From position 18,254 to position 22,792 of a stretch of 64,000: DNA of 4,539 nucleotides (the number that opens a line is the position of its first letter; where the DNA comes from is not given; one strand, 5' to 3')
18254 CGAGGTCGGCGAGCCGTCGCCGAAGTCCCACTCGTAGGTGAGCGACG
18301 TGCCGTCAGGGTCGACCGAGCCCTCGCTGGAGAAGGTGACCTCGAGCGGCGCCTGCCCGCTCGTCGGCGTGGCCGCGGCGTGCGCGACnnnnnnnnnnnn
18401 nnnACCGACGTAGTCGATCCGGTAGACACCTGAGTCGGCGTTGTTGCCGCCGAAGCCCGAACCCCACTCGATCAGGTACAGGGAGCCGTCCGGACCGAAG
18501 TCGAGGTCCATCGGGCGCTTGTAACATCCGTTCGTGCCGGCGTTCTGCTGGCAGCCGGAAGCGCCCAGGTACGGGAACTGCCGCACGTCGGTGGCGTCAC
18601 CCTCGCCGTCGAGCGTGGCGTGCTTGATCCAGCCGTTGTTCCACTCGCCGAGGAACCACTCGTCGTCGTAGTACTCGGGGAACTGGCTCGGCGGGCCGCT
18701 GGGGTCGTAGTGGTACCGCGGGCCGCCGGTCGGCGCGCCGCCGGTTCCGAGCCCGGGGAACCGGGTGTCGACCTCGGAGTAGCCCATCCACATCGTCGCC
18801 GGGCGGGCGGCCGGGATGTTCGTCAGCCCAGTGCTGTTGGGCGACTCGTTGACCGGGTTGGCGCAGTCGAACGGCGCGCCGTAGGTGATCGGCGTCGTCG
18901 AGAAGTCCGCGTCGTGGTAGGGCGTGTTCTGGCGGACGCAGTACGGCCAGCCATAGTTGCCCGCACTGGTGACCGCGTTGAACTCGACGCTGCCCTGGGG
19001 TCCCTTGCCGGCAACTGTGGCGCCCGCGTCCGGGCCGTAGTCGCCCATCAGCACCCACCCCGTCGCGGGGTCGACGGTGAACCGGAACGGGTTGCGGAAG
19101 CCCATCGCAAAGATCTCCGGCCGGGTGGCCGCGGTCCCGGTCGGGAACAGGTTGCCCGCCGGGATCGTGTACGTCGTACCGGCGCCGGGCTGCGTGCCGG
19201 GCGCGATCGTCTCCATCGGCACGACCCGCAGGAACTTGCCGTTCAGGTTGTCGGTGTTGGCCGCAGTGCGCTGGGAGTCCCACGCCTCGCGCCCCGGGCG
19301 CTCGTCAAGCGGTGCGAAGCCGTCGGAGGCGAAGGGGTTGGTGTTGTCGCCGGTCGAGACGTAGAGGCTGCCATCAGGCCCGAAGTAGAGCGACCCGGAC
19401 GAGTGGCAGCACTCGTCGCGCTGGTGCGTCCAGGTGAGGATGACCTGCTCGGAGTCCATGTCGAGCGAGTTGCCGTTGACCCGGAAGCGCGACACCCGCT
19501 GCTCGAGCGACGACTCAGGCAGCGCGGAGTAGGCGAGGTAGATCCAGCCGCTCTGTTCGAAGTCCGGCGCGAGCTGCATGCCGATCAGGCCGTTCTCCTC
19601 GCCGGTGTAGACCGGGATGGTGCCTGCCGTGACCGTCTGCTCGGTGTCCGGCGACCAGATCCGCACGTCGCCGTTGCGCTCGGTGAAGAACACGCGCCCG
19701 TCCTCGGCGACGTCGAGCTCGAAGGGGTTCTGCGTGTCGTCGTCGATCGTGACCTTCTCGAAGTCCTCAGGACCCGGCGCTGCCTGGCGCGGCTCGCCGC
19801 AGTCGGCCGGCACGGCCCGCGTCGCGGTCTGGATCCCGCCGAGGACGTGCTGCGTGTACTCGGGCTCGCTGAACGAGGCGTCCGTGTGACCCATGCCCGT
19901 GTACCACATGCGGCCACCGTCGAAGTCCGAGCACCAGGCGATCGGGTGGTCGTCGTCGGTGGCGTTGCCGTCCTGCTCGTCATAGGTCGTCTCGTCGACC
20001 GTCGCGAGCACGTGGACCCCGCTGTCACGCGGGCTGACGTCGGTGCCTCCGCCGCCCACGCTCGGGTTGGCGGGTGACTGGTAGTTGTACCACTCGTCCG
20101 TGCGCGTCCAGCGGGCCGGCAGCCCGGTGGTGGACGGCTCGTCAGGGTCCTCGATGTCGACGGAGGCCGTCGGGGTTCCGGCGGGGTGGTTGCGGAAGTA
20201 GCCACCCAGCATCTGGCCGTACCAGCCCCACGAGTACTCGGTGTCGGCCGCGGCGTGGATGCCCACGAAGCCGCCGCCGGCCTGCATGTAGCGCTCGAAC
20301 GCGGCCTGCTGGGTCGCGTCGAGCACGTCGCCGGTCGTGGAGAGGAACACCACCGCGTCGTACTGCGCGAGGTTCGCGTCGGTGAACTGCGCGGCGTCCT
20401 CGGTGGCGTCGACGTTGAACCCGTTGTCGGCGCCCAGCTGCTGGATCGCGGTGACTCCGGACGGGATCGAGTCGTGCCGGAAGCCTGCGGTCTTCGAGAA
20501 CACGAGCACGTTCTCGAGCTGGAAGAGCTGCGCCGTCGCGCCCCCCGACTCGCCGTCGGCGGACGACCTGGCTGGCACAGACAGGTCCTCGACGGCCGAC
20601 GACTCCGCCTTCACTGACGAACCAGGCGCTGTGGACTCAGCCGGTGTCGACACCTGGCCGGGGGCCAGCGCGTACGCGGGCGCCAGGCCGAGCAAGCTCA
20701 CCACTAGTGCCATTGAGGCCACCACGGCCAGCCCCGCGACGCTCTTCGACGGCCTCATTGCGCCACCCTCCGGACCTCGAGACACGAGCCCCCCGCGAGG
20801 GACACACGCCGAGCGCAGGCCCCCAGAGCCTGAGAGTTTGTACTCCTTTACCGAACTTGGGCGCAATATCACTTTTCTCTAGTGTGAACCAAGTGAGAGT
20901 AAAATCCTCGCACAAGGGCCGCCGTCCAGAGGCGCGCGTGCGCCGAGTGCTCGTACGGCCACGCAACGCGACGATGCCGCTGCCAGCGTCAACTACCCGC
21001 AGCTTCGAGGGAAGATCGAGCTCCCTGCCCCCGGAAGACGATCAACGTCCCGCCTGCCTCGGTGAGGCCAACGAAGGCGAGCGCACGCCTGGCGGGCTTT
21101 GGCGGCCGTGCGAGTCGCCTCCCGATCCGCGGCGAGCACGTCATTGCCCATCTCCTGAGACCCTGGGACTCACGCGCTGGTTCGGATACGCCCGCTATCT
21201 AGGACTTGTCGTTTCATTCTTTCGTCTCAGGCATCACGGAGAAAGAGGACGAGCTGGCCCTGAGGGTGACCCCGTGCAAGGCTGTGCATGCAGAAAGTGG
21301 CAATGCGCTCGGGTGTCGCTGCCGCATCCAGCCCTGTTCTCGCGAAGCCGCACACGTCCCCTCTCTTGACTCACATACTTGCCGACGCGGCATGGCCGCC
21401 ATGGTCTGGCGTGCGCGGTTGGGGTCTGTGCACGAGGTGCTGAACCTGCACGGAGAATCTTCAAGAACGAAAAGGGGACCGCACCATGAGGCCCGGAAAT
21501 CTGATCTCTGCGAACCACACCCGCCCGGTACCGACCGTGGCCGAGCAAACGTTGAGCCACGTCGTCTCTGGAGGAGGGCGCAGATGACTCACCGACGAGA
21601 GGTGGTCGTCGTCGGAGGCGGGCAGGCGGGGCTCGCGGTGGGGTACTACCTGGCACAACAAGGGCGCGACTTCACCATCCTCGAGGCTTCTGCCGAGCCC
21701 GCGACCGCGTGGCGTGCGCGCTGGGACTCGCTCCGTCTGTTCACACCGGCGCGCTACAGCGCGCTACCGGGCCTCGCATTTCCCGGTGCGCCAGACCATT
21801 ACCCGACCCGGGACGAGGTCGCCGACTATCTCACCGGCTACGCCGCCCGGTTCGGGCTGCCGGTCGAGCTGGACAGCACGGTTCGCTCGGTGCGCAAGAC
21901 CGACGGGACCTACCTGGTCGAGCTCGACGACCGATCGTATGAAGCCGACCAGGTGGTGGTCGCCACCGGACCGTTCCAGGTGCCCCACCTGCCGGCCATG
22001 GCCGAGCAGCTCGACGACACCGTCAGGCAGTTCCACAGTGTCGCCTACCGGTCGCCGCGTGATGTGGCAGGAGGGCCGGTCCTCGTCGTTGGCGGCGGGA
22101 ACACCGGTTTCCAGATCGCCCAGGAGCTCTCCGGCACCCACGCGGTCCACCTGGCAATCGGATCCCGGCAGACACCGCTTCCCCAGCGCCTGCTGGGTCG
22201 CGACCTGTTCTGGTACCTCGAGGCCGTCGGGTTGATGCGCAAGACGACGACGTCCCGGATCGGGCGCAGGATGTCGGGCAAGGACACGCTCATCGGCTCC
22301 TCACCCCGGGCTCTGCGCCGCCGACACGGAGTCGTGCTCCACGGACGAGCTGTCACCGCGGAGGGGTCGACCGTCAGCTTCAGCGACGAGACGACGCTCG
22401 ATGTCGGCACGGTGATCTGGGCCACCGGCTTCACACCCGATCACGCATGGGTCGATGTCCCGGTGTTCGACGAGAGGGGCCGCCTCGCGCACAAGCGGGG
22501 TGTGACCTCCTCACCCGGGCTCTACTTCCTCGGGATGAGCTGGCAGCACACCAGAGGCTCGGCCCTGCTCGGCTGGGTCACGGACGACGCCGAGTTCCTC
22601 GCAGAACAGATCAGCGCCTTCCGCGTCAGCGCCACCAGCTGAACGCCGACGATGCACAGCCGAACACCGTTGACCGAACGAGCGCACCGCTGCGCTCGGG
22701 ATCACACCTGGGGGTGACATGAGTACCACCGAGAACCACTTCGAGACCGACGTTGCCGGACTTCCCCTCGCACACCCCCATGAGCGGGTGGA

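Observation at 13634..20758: Secreted protein of ~2374 aa combining two ThuA domains, a PQQ-type sugar dehydrogenase propeller, a CBM and four ConA-like modules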

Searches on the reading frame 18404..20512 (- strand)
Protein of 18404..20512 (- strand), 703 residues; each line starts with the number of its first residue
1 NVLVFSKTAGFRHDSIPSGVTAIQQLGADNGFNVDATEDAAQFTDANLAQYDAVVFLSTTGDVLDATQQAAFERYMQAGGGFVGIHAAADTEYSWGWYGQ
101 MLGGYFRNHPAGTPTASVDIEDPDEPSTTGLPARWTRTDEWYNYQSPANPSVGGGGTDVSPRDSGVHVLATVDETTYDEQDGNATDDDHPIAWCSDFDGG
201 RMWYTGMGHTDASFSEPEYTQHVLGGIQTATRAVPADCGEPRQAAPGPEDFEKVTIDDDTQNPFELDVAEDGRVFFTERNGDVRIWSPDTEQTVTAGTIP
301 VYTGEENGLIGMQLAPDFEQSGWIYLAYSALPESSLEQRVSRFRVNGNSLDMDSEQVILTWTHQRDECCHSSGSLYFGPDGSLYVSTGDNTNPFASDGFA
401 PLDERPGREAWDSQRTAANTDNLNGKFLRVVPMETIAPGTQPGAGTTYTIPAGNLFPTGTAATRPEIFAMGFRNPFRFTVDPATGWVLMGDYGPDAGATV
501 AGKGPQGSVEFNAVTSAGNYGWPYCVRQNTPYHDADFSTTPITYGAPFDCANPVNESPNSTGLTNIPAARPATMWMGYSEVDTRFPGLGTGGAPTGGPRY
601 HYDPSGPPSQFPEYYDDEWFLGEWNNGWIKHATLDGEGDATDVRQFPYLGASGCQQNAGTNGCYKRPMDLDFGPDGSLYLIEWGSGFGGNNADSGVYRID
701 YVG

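Call 85: predict_structure(alignment_id=A3)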
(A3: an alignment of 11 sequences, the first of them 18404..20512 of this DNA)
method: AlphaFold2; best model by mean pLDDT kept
length: 703 residues; sequences in the alignment: 11
mean_pLDDT: 78.5   pTM: 0.72
mean pLDDT of the five models: 78.5, 77.1, 76.0, 72.9, 68.6
residues with pLDDT >= 90: 216; 70-90: 282; 50-70: 171; < 50: 34
segments of 3 or more residues with pLDDT < 50: 149-155, 393-401, 445-447, 650-653, 655-662
pLDDT, mean of each block of 10 residues (from residue 1): 87 85 96 94 96 88 88 94 89 81 79 84 94 90 67 49 87 74 64 92 92 92 97 92 77 84 89 92 94 94 79 92 92 81 93 88 62 83 81 47 53 56 77 59 52 60 71 76 89 64 69 80 63 62 68 58 61 80 79 77 85 89 79 88 69 41 71 91 68 82 80
secondary structure, 60 per line:
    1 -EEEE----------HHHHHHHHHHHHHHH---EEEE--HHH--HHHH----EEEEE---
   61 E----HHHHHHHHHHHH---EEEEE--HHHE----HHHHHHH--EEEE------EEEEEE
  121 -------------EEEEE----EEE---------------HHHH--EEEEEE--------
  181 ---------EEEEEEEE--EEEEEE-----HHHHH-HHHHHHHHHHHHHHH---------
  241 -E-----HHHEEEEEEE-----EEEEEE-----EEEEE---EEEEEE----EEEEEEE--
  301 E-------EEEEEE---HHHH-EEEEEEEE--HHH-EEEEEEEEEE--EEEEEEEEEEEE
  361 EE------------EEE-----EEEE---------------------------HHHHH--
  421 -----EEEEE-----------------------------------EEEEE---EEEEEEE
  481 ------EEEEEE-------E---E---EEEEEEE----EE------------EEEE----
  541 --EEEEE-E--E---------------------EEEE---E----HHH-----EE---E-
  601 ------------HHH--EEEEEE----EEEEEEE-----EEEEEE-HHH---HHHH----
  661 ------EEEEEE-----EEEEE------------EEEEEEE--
elements in order (helices of 4 or more, strands of 3 or more residues): E2-5 H16-30 E34-37 H45-48 E53-57 H66-77 E81-85 H96-102 E105-108 E115-120 E134-138 E143-145 H161-164 E167-172 E190-197 E200-205 H211-215 H217-231 E251-257 E263-268 E274-278 E282-287 E292-298 E309-314 H318-321 E323-330 E337-346 E349-362 E375-377 E383-386 H414-418 E426-430 E466-470 E474-480 E487-492 E508-514 E533-536 E543-547 E574-577 E618-623 E628-634 E640-645 H653-656 E667-672 E678-682 E695-701

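Call 87: fold_search(model_id=the predicted structure, library=pdb)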
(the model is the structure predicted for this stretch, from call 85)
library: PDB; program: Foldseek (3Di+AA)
matches with E <= 10: 1628; with E <= 0.001: 470
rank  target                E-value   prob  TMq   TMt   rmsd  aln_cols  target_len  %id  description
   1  1cq1_B                1.2e-21  1.00  0.42  0.63   7.2       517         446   17  Soluble Quinoprotein Glucose Dehydrogenase from Acinetobacter Calcoaceticus in Complex with PQQH2 and Glucose (released 2000-02-04)
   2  1qbi_B                2.6e-20  1.00  0.41  0.63   7.5       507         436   18  SOLUBLE QUINOPROTEIN GLUCOSE DEHYDROGENASE FROM ACINETOBACTER CALCOACETICUS (released 2000-02-25)
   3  1c9u_A                3.5e-20  1.00  0.42  0.63   7.4       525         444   16  CRYSTAL STRUCTURE OF THE SOLUBLE QUINOPROTEIN GLUCOSE DEHYDROGENASE IN COMPLEX WITH PQQ (released 2000-02-04)
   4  1qbi_A                5.8e-20  1.00  0.42  0.64   6.9       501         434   17  SOLUBLE QUINOPROTEIN GLUCOSE DEHYDROGENASE FROM ACINETOBACTER CALCOACETICUS (released 2000-02-25)
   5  1cru_A                6.1e-20  1.00  0.41  0.62   7.9       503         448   18  SOLUBLE QUINOPROTEIN GLUCOSE DEHYDROGENASE FROM ACINETOBACTER CALCOACETICUS IN COMPLEX WITH PQQ AND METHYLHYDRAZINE (released 2000-03-01)
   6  2ism_A                8.5e-20  1.00  0.39  0.80   5.5       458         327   20  Crystal structure of the putative oxidoreductase (glucose dehydrogenase) (TTHA0570) from thermus theromophilus HB8 (released 2007-11-13)
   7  2ism_B                8.5e-20  1.00  0.40  0.80   5.2       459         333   23  Crystal structure of the putative oxidoreductase (glucose dehydrogenase) (TTHA0570) from thermus theromophilus HB8 (released 2007-11-13)
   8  5min_A                1.1e-19  1.00  0.41  0.61   8.1       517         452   18  Apo form of the soluble PQQ-dependent Glucose Dehydrogenase from Acinetobacter calcoaceticus (released 2017-12-20)
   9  5min_B                1.7e-19  1.00  0.41  0.61   8.0       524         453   18  Apo form of the soluble PQQ-dependent Glucose Dehydrogenase from Acinetobacter calcoaceticus (released 2017-12-20)
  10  8re0_A                2.2e-19  1.00  0.41  0.62   7.8       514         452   18  Soluble glucose dehydrogenase from acinetobacter calcoaceticus - double mutant pH8 (released 2024-05-08)
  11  3a9g_A                2.9e-19  1.00  0.41  0.81   4.8       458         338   18  Crystal Structure of PQQ-dependent sugar dehydrogenase apo-form (released 2010-09-08)
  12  1c9u_B                4.6e-19  1.00  0.41  0.60   7.8       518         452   19  CRYSTAL STRUCTURE OF THE SOLUBLE QUINOPROTEIN GLUCOSE DEHYDROGENASE IN COMPLEX WITH PQQ (released 2000-02-04)
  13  7cdy_B                8.5e-19  1.00  0.40  0.77   6.0       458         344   21  Crystal structure of glucose dehydrogenase (released 2021-06-23)
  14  7cdy_A                1.1e-18  1.00  0.40  0.76   5.6       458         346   22  Crystal structure of glucose dehydrogenase (released 2021-06-23)
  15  7cgz_B                2.6e-18  1.00  0.40  0.77   5.5       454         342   22  glucose dehydrogenase (released 2021-07-07)
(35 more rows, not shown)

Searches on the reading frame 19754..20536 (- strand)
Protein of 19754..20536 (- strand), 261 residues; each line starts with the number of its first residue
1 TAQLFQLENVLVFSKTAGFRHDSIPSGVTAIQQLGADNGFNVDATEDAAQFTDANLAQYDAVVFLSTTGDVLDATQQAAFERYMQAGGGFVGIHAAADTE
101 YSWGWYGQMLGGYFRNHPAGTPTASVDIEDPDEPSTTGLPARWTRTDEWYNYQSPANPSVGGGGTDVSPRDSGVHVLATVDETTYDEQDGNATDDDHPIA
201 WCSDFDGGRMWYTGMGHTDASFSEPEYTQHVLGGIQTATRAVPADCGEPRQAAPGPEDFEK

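Call 23: search_solved_structures(query=window:19754-20536:-, max_evalue=0.01, show_alignments=3)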
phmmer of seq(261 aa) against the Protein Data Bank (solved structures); distinct sequences matched with E-value up to 0.01: 2.
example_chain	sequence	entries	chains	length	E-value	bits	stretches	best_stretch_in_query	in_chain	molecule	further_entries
4jqs_A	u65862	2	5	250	1.5e-19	73.7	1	26-224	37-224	hypothetical protein | Uncharacterized protein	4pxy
4e5v_A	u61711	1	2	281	1.9e-05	27.5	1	55-223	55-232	Putative thua-like protein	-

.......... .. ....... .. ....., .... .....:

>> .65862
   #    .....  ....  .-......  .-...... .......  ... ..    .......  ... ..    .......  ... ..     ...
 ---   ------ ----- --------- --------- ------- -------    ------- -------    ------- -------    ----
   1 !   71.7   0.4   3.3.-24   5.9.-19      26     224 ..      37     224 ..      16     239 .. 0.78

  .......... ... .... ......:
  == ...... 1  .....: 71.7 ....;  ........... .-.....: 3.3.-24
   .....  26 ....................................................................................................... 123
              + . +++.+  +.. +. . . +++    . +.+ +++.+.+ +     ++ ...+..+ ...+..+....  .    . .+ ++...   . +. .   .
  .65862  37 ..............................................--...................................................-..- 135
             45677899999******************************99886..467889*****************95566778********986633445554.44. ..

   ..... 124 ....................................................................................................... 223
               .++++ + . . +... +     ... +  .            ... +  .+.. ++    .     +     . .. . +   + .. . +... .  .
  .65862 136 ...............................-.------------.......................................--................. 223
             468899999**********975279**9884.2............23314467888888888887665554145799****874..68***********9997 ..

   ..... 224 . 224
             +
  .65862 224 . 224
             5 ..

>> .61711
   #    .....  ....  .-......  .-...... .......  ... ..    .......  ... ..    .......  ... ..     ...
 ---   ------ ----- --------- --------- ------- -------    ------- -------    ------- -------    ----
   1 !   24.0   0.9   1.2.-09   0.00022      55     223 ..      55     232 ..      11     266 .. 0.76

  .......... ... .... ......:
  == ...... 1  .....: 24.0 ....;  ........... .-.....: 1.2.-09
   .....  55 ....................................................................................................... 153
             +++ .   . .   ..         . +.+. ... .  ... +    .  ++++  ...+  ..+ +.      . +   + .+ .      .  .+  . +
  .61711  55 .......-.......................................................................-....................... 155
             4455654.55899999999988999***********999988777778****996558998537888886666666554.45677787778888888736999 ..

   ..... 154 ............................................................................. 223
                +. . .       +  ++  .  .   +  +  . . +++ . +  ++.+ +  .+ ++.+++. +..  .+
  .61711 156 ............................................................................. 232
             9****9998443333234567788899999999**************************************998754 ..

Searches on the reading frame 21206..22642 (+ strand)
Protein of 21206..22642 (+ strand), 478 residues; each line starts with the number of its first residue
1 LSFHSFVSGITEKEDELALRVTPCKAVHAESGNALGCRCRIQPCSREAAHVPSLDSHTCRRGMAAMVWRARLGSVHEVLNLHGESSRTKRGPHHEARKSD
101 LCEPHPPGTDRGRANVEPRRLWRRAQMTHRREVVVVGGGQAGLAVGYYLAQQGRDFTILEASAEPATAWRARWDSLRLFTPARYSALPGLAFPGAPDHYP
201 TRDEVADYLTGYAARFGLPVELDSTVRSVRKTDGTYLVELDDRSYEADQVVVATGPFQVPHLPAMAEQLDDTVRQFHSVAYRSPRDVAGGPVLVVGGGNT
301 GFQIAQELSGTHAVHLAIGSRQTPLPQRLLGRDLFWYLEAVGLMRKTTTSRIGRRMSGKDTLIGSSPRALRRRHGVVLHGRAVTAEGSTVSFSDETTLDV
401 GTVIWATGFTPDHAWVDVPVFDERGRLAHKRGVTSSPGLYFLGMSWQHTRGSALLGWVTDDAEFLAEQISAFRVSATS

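Call 25: search_protein_families(library=pfam, proteins=[window:21206-22642:+], max_evalue=0.001)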
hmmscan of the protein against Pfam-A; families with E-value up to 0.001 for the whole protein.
window:21206-22642:+ (478 aa): 15 families
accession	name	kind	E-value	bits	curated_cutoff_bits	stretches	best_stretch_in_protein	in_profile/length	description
PF13738.12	Pyr_redox_3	-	1.3e-30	107.1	30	1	134-316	1-192/305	Pyridine nucleotide-disulphide oxidoreductase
PF07992.20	Pyr_redox_2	-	4.8e-20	72.6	26.1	1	132-443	2-274/291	Pyridine nucleotide-disulphide oxidoreductase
PF13434.12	Lys_Orn_oxgnase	-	2.3e-15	57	21.3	1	196-311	88-210/339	L-lysine 6-monooxygenase/L-ornithine 5-monooxygenase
PF01266.30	DAO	-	7.1e-12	45.9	27.9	1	133-184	2-51/353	FAD dependent oxidoreductase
PF00743.25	FMO-like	-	1e-08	34.6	22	1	196-313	74-207/532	Flavin-binding monooxygenase-like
PF03486.20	HI0933_like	-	3.6e-08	33.6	50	0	203-266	109-174/244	HI0933-like protein Rossmann domain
PF01593.30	Amino_oxidase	-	2.1e-07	31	19.8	0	214-257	213-257/443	Flavin containing amine oxidoreductase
PF13450.12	NAD_binding_8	-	1e-06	29.4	21.9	1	135-167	1-33/68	NAD(P)-binding Rossmann-like domain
PF01494.25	FAD_binding_3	-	1.4e-06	28.2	22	1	132-172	3-43/349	FAD binding domain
PF00070.33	Pyr_redox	-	1.6e-06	29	22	0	133-165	2-34/82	Pyridine nucleotide-disulphide oxidoreductase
PF01946.23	Thi4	-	1.2e-05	25.1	26.2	0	131-163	18-51/235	Thi4 family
PF13454.12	NAD_binding_9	-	7.1e-05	23.3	21.8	0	196-256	86-154/155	FAD-NAD(P)-binding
PF05834.18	Lycopene_cycl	-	7.2e-05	22.5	23.4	0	133-173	2-44/380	Lycopene cyclase protein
PF02254.24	TrkA_N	-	0.00049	20.8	23.8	0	133-170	1-38/116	TrkA-N domain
PF21799.2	MurD-like_N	-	0.00079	20.1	27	0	132-167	2-37/88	Mur ligase MurD-like, N-terminal domain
